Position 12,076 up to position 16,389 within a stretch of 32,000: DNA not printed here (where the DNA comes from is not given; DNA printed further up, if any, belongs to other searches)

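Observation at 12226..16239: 1337-aa Mrr-nuclease / SF2-helicase / 10xHA protein as island cargo: candidate single-gene anti-phage or helper-interference system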

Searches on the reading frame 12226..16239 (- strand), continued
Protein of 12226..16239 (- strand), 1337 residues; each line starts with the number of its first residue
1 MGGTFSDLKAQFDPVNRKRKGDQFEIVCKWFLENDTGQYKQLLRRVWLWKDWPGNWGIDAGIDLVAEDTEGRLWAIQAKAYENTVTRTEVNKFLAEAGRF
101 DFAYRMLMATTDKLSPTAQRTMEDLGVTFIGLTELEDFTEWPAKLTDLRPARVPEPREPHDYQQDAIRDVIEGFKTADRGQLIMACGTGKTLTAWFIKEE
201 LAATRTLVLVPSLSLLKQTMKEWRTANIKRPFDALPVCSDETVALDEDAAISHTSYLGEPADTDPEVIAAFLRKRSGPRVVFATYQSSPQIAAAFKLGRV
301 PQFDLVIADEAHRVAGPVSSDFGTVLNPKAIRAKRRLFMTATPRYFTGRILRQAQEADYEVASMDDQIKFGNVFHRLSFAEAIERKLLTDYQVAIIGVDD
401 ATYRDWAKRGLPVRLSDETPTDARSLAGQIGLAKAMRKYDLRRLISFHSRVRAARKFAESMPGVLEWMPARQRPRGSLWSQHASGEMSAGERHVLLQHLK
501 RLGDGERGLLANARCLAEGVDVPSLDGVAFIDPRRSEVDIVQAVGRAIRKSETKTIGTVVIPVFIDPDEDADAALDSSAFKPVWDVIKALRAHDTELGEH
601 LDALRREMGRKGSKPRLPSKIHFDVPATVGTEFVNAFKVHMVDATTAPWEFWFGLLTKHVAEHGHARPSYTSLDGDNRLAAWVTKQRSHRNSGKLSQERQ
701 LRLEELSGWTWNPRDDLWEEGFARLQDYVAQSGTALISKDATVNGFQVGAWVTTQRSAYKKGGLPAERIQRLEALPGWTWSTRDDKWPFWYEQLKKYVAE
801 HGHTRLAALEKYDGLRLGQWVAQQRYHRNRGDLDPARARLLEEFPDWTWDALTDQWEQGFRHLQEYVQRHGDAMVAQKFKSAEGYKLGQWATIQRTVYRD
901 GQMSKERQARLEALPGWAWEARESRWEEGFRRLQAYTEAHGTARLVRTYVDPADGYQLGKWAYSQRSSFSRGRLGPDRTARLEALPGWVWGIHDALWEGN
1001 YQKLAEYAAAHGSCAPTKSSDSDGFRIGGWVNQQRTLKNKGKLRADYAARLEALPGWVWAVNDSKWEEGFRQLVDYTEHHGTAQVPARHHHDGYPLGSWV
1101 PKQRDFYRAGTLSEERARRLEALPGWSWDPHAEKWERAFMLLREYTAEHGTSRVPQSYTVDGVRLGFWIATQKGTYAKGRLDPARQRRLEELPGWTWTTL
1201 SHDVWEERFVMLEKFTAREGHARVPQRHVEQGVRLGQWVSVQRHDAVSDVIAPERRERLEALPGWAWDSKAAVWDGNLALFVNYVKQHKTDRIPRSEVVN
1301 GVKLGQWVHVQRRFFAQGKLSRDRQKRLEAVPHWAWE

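Call 14: search_solved_structures(query=window:12226-16239:-, max_evalue=0.01, show_alignments=2)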
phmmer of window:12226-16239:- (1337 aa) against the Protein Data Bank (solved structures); distinct sequences matched with E-value up to 0.01: 9.
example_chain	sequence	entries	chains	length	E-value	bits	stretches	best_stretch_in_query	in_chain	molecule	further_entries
4xqk_A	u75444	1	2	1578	4.1e-90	306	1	4-605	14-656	LlaBIII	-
5ffj_A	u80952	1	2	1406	1.3e-65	224.9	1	153-605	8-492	Endonuclease and methylase LlaGI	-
7clg_A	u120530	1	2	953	4.5e-06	27.6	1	483-560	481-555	Putative helicase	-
6jde_B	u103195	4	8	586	1.2e-05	26.2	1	250-555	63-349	Putative DNA repair helicase RadD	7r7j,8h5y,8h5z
9gy7_E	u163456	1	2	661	0.0017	19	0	495-556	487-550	UvrABC system protein B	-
2d7d_A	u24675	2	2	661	0.0065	17.1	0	495-556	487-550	UvrABC system protein B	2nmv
3v4r_A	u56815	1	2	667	0.0066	17.1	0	495-556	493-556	UvrABC system protein B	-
9el5_A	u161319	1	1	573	0.0072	17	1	449-554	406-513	Fanconi anemia group M protein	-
2oca_A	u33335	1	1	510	0.0089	16.7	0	483-559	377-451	ATP-dependent DNA helicase uvsW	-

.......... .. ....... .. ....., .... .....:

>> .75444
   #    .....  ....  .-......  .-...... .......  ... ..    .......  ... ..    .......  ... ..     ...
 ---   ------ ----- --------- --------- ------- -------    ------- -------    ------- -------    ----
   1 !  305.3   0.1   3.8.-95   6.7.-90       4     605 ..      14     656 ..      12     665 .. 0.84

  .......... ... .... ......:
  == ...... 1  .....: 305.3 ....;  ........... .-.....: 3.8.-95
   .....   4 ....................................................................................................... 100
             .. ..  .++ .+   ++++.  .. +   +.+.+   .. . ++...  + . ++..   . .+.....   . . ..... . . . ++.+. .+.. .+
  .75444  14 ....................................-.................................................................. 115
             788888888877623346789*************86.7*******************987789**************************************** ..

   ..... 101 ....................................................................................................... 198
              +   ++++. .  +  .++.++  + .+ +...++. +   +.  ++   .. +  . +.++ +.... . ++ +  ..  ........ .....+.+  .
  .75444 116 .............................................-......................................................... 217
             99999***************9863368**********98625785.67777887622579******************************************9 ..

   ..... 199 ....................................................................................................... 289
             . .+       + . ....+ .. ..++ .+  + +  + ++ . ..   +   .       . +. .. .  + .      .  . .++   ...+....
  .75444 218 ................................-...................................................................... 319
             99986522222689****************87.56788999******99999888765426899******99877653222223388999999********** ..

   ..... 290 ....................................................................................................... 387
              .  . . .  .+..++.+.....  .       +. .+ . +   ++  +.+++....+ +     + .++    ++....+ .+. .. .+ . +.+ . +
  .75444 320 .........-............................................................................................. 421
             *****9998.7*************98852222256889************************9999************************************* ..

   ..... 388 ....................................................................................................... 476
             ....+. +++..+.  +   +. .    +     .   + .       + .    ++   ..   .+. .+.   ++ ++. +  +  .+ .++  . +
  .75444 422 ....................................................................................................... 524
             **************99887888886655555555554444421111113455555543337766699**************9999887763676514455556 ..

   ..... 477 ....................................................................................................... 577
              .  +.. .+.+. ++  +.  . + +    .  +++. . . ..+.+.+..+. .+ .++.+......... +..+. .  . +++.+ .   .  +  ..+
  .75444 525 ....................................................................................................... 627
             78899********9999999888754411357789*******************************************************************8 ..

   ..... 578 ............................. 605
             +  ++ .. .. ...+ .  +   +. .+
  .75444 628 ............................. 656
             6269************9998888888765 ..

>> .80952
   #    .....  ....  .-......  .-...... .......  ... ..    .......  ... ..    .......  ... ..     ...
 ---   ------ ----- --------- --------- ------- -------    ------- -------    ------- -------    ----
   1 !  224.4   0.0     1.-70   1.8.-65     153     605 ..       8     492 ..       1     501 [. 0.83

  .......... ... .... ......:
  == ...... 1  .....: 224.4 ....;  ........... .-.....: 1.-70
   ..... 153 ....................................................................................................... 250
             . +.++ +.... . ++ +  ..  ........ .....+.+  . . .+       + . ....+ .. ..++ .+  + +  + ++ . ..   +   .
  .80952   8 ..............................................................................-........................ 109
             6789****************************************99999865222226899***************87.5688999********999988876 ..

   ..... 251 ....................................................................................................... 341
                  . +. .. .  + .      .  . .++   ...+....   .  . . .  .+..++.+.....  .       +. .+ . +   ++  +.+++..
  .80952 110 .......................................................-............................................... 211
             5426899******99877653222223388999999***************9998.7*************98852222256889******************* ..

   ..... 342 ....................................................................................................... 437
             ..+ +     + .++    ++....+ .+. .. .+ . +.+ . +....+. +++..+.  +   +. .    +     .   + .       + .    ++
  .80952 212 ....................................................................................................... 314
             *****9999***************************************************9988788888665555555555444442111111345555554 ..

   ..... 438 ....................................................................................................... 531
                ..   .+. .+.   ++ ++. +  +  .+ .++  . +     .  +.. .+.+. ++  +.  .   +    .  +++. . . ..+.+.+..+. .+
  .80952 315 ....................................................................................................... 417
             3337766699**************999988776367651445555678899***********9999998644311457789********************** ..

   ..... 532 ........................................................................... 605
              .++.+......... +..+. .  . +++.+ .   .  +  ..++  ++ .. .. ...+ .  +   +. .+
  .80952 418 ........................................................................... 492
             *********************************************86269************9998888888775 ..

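Call 15: find_encoding_contigs(protein=P0001, flank=10000, max_places=6)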
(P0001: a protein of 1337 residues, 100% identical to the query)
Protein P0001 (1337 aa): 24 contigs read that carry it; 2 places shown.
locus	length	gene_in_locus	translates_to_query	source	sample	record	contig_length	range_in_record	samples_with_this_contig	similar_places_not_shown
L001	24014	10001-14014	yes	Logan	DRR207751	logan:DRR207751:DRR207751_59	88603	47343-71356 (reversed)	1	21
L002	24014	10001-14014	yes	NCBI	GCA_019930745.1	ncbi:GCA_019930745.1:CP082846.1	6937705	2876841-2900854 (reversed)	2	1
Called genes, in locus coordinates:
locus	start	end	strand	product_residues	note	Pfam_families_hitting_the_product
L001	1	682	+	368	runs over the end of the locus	PF00005:ABC_tran, PF13304:AAA_21 (faint)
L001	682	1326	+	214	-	PF00528:BPD_transp_1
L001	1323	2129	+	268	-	PF00528:BPD_transp_1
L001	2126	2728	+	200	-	PF06475:Glycolipid_bind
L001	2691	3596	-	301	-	PF02153:PDH_N, PF20463:PDH_C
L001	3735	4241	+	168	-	PF27101:Rv3753c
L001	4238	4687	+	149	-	PF00383:dCMP_cyt_deam_1, PF14437:MafB19-deam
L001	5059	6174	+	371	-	PF14657:Arm-DNA-bind_4 (weak), PF00589:Phage_integrase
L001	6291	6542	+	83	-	PF12728:HTH_17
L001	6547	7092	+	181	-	-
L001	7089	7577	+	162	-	-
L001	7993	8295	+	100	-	-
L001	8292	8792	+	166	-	-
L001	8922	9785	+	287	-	PF05065:Phage_capsid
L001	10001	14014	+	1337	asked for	PF04471:Mrr_cat, PF13156:Mrr_cat_2, PF00270:DEAD, PF04851:ResIII, PF00271:Helicase_C (weak), PF03457:HA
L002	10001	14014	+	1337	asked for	PF04471:Mrr_cat, PF13156:Mrr_cat_2, PF00270:DEAD, PF04851:ResIII, PF00271:Helicase_C (weak), PF03457:HA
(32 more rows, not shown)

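Call 24: find_related_loci(query=A1, collection=genome_contigs, flank=10000)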
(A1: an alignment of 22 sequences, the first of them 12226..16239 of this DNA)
Query A1 (1337 aa) in genome_contigs; peptide patterns used: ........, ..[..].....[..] (x = any residue, [..] = any of these).
600 stretches matched a pattern (row limit reached: there are more); 588 encode a relative of the query (tblastn E <= 1e-3); the best 80 are kept; 80 distinct loci.
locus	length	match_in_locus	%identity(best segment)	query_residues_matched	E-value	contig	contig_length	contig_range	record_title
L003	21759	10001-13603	57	3-1337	0e+0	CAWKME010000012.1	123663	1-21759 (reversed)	MAG: uncultured Actinomycetota bacterium isolate MFD03044.bin.2.96 genome assembly, contig: contig_20099, whole genome s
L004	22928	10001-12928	59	18-1337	0e+0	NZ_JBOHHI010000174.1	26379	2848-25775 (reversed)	MAG: Mycobacterium sp. isolate TC-S_metawrap_bin.86 k127_3433891, whole genome shotgun sequence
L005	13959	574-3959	57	3-1337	0e+0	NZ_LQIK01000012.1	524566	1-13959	Mycobacterium sp. GA-0227b GCID_NTM_00004_NODE_2.ctg_1, whole genome shotgun sequence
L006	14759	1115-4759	60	3-1337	0e+0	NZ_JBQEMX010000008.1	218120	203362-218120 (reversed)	Mycolicibacterium sp. 22603 scaffold8, whole genome shotgun sequence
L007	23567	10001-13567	44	14-1337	0e+0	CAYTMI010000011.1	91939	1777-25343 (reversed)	MAG TPA_asm: uncultured Anaerolineaceae bacterium isolate SRP302447_co3_779 genome assembly, contig: NODE_674_length_919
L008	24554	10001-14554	41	3-1337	0e+0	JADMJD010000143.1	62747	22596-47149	MAG: Rubrivivax sp. isolate MAG_105 NODE_429_length_62747_cov_8.951222, whole genome shotgun sequence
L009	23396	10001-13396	45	1-1337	0e+0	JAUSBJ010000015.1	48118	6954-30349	MAG: Sulfurimicrobium sp. isolate E6_metabat.bin.55 E6_k141_155090, whole genome shotgun sequence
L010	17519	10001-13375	44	1-1337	0e+0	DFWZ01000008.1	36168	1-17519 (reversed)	MAG TPA_asm: Gallionella sp. UBA4121 UBA4121_contig_17, whole genome shotgun sequence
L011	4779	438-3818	44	1-1337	0e+0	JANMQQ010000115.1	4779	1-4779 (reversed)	MAG: Gammaproteobacteria bacterium isolate OTE_51_metabat_186 OTE_51_k141_1943456, whole genome shotgun sequence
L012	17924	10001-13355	44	1-1337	0e+0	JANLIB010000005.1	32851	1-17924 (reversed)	MAG: Gallionella sp. isolate S40-4 k99_355323, whole genome shotgun sequence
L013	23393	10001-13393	45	5-1337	0e+0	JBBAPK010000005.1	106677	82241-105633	MAG: Burkholderiaceae bacterium isolate EUL_165 ctg5-EUL_165, whole genome shotgun sequence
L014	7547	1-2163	58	343-1337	0e+0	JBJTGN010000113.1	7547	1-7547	MAG: Actinomycetota bacterium isolate samp_4319_concoct_650 samp_4319_440933, whole genome shotgun sequence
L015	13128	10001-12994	45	1-1337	0e+0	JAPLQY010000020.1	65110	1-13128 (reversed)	MAG: Rhodocyclales bacterium isolate LacPavin_0818_WC45_MAG_62_25 LacPavin_0818_WC45_scaffold_696678, whole genome shotg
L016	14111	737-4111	39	16-1337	0e+0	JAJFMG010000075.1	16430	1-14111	MAG: Chlamydiae bacterium isolate OFTM164 OFTM164_74, whole genome shotgun sequence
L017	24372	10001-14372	52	3-1337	0e+0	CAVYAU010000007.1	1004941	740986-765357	MAG: uncultured Actinomycetota bacterium isolate MFD03044.bin.1.95 genome assembly, contig: contig_20905, whole genome s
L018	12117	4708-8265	37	3-1337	0e+0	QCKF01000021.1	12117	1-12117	Prochlorococcus sp. AG-409-L14 Ga0171893_121, whole genome shotgun sequence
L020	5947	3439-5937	45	1-1337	0e+0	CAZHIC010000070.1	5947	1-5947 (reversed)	MAG TPA_asm: uncultured Gallionellaceae bacterium isolate ERP125453_co2_188 genome assembly, contig: NODE_8454_length_59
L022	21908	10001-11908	53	21-646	0e+0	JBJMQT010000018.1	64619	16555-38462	MAG: Gemmataceae bacterium isolate H3_18_all_fractions_metab_conc_21_57_12 k255_984359, whole genome shotgun sequence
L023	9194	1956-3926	52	3-646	0e+0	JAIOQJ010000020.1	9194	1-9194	MAG: Planctomycetota bacterium isolate LakeFargette_0920_ALND_MAG_58_8 LacPavin_0920_ALND_scaffold_83108, whole genome s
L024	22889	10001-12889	37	3-1337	1e-177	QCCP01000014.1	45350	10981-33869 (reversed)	Prochlorococcus sp. AG-347-L20 Ga0115717_114, whole genome shotgun sequence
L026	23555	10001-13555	33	2-1337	6e-167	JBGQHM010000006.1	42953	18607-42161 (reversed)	MAG: Candidatus Binatia bacterium isolate OBJ2_061818_070_72 k141_1808896_length_42953_cov_14.4863, whole genome shotgun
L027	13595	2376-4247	48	39-647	5e-164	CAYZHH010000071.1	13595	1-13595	MAG TPA_asm: uncultured Candidatus Kuenenia sp. isolate SRP128246_co1_512 genome assembly, contig: NODE_10505_length_135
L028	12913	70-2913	36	159-1337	9e-163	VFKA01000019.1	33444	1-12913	MAG: Rhodospirillales bacterium isolate Bin_16_5 c_000004299218, whole genome shotgun sequence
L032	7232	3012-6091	41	3-1337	0e+0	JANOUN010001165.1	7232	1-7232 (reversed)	MAG: Planctomycetota bacterium isolate VAR_39_metabat_103_sub VAR_39_k141_5989271, whole genome shotgun sequence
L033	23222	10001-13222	36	4-1337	8e-144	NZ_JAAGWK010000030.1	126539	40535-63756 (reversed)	Goekera deserti strain CPCC 205119 Scaffold13_1, whole genome shotgun sequence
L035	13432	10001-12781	34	16-1337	9e-137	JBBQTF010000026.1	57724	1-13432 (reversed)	MAG: Steroidobacterales bacterium isolate Co_metawrap_1811 Cmw_1811_k141_26095271_length_57724_cov_17.9976, whole genome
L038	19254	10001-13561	53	5-1337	0e+0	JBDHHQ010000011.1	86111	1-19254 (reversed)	MAG: Gemmatimonadota bacterium isolate M8-62_Bin_229 M8-62_Bin_229_scaffold_334, whole genome shotgun sequence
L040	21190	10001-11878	39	20-612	1e-110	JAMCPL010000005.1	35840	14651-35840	MAG: Actinomycetota bacterium isolate FK_Sedi_A_Bin.79 NODE_2250_length_35840_cov_29.852, whole genome shotgun sequence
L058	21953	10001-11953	39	1-604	9e-99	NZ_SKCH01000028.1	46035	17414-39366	Prescottella subtropica strain C9-28 contig28, whole genome shotgun sequence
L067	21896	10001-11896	39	20-621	1e-96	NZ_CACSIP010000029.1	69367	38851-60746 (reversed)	Mycolicibacterium vanbaalenii isolate BC8_1, whole genome shotgun sequence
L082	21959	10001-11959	36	4-615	1e-95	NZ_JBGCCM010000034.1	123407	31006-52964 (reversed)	Catenulispora sp. GAS73 Ga0573037_034, whole genome shotgun sequence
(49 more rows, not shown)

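Call 30: find_encoding_contigs(protein=P0014, flank=10000, max_places=2)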
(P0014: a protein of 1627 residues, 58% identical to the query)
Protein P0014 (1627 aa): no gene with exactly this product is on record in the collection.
